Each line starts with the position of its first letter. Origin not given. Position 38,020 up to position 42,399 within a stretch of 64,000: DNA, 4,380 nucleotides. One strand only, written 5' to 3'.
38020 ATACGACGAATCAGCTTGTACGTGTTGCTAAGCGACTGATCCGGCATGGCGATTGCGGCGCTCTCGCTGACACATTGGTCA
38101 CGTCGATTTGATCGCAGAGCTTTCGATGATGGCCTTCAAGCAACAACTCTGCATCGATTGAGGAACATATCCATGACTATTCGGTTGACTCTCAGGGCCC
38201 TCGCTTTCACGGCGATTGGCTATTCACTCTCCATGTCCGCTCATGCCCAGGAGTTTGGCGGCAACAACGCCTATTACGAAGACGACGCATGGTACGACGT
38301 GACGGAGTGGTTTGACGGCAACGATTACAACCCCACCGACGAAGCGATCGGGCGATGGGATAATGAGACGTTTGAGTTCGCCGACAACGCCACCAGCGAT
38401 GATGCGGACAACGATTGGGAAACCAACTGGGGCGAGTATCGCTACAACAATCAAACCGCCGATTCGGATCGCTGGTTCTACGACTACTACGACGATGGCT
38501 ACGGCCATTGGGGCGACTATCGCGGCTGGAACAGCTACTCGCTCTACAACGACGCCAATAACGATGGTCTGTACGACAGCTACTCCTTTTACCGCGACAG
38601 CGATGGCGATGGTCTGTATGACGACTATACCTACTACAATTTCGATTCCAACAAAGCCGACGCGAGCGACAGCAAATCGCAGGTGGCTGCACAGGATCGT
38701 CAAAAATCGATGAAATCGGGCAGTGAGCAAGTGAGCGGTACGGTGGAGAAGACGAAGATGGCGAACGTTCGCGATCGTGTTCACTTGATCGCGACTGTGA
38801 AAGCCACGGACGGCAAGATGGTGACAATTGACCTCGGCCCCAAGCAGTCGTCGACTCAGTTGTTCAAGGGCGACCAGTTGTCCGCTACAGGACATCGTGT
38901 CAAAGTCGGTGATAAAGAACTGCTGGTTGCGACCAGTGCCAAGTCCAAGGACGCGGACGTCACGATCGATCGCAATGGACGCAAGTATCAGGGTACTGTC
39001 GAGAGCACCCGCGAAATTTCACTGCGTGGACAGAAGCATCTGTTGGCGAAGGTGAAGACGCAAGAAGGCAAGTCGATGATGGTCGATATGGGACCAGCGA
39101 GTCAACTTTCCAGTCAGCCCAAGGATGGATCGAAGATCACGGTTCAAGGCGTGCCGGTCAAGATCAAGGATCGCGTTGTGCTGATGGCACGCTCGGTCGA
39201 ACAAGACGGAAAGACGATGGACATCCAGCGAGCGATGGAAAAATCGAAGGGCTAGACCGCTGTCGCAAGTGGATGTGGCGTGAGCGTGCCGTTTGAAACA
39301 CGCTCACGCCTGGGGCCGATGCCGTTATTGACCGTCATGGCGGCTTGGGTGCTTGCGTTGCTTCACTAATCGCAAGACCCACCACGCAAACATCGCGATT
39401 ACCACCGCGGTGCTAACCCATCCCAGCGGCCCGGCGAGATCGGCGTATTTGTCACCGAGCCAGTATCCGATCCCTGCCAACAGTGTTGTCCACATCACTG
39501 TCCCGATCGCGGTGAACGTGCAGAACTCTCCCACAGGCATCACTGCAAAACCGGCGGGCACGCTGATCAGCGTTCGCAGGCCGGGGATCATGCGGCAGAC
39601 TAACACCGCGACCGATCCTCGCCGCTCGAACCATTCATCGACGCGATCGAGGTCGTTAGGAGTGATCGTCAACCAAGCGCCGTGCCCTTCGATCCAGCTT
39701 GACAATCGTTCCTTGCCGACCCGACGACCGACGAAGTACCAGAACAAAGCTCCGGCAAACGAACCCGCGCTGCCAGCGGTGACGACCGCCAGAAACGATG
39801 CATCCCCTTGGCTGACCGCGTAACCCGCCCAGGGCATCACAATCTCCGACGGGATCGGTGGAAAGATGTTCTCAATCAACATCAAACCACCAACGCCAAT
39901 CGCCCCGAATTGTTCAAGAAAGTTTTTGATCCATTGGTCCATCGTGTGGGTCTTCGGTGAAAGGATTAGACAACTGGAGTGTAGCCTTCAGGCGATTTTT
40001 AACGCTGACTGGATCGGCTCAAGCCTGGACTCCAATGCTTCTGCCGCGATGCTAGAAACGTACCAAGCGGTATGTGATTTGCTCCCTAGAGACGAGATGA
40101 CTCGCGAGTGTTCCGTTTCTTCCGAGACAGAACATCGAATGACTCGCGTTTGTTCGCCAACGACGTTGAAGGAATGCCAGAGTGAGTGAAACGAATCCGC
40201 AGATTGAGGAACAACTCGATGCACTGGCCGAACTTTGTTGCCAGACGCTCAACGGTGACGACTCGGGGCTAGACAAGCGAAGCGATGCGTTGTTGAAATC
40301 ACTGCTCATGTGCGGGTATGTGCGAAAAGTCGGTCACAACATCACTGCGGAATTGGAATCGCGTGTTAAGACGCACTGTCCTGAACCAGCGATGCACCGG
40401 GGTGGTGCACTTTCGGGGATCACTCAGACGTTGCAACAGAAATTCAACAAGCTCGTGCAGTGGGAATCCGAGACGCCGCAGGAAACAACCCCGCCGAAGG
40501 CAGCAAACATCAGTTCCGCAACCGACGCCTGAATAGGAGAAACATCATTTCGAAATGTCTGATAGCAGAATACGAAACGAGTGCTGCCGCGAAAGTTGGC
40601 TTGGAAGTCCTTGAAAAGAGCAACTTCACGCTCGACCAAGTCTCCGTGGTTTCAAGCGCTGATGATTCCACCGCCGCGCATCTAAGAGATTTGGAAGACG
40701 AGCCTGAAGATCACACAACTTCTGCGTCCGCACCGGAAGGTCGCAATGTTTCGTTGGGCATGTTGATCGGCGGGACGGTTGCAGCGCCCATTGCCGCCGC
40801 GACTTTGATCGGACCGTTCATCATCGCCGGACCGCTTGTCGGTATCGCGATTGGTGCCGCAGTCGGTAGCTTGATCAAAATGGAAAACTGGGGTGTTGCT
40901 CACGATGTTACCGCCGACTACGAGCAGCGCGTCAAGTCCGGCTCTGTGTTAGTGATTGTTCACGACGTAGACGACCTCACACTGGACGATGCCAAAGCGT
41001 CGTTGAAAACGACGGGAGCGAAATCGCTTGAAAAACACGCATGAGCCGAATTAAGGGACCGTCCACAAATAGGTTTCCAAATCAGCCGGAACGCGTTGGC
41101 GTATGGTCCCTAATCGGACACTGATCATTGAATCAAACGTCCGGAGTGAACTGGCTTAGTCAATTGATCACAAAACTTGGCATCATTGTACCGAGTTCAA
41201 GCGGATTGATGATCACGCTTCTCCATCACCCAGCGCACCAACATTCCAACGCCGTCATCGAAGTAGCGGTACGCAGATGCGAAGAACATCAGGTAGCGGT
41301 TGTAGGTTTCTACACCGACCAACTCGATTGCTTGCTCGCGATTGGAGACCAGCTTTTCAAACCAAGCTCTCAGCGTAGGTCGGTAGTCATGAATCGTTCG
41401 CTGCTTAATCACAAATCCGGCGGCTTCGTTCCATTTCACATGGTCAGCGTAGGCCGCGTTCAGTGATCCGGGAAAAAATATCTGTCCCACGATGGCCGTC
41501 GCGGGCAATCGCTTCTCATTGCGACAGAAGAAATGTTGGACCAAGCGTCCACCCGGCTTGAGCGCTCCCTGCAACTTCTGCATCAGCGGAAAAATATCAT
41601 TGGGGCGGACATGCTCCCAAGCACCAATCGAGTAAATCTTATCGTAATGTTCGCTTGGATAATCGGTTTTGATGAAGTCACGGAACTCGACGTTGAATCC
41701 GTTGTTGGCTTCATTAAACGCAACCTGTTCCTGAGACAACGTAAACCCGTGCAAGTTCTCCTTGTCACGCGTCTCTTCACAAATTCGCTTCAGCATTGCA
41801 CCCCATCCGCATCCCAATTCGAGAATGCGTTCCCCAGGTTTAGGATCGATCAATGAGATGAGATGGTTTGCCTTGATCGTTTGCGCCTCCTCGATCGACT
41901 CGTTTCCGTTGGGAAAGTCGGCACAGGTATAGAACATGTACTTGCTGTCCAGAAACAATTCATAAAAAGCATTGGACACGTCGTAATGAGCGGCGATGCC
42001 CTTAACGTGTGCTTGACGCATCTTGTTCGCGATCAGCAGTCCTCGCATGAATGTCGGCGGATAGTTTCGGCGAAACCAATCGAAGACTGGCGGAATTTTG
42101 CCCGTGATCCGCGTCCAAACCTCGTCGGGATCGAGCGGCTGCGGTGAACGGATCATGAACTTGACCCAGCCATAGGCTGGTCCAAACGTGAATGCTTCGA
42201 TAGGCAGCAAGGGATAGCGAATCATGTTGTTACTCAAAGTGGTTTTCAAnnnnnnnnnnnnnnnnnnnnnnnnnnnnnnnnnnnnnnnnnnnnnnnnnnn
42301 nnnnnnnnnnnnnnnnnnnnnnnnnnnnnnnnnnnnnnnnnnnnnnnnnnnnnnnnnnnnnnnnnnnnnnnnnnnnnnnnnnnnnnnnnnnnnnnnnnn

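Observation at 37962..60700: Eleven sigma-54 promoters define a candidate RpoN-driven general stress regulon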

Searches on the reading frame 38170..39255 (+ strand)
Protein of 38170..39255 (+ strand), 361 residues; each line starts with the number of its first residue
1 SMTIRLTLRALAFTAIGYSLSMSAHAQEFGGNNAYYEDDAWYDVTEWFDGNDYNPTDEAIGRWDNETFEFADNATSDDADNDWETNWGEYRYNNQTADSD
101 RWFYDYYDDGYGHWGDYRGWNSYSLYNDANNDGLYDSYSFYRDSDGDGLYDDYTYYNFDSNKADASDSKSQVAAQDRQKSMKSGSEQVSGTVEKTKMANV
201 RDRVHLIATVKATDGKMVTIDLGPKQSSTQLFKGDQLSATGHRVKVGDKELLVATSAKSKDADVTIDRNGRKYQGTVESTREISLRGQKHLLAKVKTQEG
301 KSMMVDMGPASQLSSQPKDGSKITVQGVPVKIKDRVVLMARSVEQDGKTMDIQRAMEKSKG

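Call 8: search_protein_families(library=pfam, proteins=[window:38170-39255:+], max_evalue=0.01)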
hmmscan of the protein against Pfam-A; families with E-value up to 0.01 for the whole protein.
window:38170-39255:+ (361 aa): 0 families

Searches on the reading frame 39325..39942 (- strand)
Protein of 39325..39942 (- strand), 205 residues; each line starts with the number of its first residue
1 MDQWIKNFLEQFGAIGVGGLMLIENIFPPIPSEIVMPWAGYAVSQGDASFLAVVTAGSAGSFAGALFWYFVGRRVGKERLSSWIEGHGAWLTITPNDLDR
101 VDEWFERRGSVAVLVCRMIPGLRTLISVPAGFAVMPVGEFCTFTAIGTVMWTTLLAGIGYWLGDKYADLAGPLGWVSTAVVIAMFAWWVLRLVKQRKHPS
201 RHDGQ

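Call 8: search_protein_families(library=pfam, proteins=[window:39325-39942:-], max_evalue=0.01)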
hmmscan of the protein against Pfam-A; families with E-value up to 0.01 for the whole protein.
window:39325-39942:- (205 aa): 1 family
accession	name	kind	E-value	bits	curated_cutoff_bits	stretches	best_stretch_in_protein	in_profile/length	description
PF09335.16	VTT_dom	-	5.5e-21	75.7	33.9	1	30-160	1-122/123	VTT domain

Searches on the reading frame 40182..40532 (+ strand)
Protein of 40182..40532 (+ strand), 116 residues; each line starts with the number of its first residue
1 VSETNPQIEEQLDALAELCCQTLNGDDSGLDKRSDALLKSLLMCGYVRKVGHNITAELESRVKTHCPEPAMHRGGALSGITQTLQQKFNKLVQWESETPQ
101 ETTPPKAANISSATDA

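Call 8: search_protein_families(library=pfam, proteins=[window:40182-40532:+], max_evalue=0.01)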
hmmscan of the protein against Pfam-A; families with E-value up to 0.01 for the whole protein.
window:40182-40532:+ (116 aa): 0 families

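Call 38: find_homologous_proteins(query=window:40182-40532:+, max_evalue=0.00001)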
Query window:40182-40532:+ (116 aa): 59 proteins with E <= 0.00001 among 69 candidates.
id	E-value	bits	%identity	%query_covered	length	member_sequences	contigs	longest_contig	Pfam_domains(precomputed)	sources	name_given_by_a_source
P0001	3.6e-71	254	100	100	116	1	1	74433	-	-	-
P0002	4.0e-58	212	84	100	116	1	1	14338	-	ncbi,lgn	-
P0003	4.6e-56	205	80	100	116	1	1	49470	-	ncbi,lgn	-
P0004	2.4e-55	203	82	100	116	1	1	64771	-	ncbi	-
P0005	3.8e-53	196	78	100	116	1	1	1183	-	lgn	-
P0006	2.5e-52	193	78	100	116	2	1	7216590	-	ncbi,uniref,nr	ncbi:hypothetical protein FF011L_15740 [Roseimaritima multifibrata]|uniref:Uncharacterized protein n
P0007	1.6e-51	191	78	100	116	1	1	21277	-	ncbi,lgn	-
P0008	5.4e-49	183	72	100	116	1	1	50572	-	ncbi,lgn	-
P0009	3.2e-42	161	65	100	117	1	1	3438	-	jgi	-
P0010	2.3e-41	158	67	100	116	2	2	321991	-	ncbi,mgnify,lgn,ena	mgnify:CR=1 FL=1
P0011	2.9e-41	158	66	100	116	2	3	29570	-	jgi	-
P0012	6.8e-41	157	65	100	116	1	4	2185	-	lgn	-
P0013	3.7e-40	154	69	97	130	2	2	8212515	-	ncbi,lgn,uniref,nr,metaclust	ncbi:hypothetical protein UC8_17470 [Roseimaritima ulvae]|uniref:Uncharacterized protein n=2 Tax=Ros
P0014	1.4e-39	152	63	100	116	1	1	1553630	-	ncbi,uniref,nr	ncbi:hypothetical protein Q31b_09060 [Novipirellula aureliae]|uniref:Uncharacterized protein n=1 Tax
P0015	1.7e-39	152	63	100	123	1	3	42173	-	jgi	jgi:hypothetical protein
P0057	6.2e-26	108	53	98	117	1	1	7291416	-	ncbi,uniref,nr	ncbi:hypothetical protein [Rhodopirellula sp. P2]|uniref:hypothetical protein n=1 Tax=Rhodopirellula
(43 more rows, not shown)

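Call 39: find_encoding_contigs(protein=P0057, flank=10000, max_places=2)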
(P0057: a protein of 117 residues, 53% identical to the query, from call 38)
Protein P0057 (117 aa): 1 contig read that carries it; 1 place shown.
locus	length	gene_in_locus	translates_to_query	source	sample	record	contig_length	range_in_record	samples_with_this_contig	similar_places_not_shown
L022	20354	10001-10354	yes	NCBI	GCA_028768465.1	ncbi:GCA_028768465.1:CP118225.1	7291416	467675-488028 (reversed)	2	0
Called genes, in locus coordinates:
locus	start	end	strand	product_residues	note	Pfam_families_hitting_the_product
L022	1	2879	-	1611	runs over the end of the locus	PF01339:CheB_methylest, PF03705:CheR_N, PF01739:CheR, PF13596:PAS_10, PF08447:PAS_3, PF08448:PAS_4, PF08447:PAS_3, PF00512:HisKA, +5 more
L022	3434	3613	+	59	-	-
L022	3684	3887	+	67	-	-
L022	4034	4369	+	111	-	PF07883:Cupin_2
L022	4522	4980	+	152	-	PF00583:Acetyltransf_1, PF13673:Acetyltransf_10, PF13508:Acetyltransf_7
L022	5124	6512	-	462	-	PF00515:TPR_1 (faint), PF07719:TPR_2 (faint), PF13181:TPR_8 (faint), PF13424:TPR_12 (faint), PF13432:TPR_16, PF23914:TPR_CcmH_CycH, PF13414:TPR_11 (weak), PF14559:TPR_19 (weak), +2 more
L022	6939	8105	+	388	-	-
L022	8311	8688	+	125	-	-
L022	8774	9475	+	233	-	-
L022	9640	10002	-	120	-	-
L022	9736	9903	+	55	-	-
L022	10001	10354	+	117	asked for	-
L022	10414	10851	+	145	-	-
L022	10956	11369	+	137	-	PF07291:MauE (weak), PF07681:DoxX (weak), PF13564:DoxX_2 (weak)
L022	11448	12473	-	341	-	PF16884:ADH_N_2, PF00107:ADH_zinc_N, PF13602:ADH_zinc_N_2 (weak)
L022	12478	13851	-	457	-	PF00171:Aldedh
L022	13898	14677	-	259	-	PF00106:adh_short, PF08659:KR, PF13460:NAD_binding_10 (weak), PF13561:adh_short_C2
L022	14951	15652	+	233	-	-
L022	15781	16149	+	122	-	PF00893:Multi_Drug_Res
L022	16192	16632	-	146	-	PF07606:DUF1569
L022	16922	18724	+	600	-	PF25876:HH_MFP_RND (weak), PF25989:YknX_C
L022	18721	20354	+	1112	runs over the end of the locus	PF00873:ACR_tran, PF02355:SecD_SecF_C (weak), PF00873:ACR_tran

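Call 40: find_encoding_contigs(protein=P0006, flank=10000, max_places=2)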
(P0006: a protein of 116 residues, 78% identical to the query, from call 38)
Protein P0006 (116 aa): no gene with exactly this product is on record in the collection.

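Call 59: search_protein_families(library=pfam, proteins=[L022:8311-8688:+, L022:9736-9903:+, L022:10414-10851:+], max_evalue=0.001)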
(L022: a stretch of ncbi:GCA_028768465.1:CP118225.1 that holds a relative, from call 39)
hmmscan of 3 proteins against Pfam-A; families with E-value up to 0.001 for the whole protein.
L022:8311-8688:+ (125 aa): 1 family
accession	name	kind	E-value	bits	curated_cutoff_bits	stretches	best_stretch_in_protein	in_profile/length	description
PF01442.23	Apolipoprotein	-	0.00044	20.4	90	1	24-121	75-172/190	Apolipoprotein A1/A4/E domain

L022:9736-9903:+ (55 aa): 1 family
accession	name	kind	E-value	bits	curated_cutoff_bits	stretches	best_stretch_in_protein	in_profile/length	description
PF07043.18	DUF1328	-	3.1e-15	56.7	27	1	6-44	1-39/39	Protein of unknown function (DUF1328)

L022:10414-10851:+ (145 aa): 0 families

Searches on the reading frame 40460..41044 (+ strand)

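Call 8: search_protein_families(library=pfam, proteins=[window:40460-41044:+], max_evalue=0.01)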
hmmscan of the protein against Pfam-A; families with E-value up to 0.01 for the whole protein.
window:40460-41044:+ (194 aa): 1 family
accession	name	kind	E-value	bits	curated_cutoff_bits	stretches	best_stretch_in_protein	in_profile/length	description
PF06897.17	DUF1269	-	1.6e-06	28.8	26.9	1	114-190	8-83/100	Protein of unknown function (DUF1269)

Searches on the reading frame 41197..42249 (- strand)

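Call 9: search_protein_families(library=pfam, proteins=[window:41197-42249:-], max_evalue=0.01)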
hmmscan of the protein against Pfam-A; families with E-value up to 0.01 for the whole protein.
window:41197-42249:- (350 aa): 6 families
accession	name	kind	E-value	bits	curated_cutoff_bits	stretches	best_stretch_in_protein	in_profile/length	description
PF02353.26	CMAS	-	1.2e-44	153.1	27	1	79-334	4-267/273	Mycolic acid cyclopropane synthetase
PF13649.12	Methyltransf_25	-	1.1e-11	45.7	27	1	142-234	1-97/97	Methyltransferase domain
PF08242.18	Methyltransf_12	-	4.4e-10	40.6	30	1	143-236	1-98/98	Methyltransferase domain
PF08241.18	Methyltransf_11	-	8.6e-09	36.4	21.2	1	143-237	1-94/95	Methyltransferase domain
PF13489.12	Methyltransf_23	-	1.8e-08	34.8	27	1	136-240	20-118/164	Methyltransferase domain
PF13847.12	Methyltransf_31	-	2.8e-07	30.8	27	1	137-248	2-118/145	Methyltransferase domain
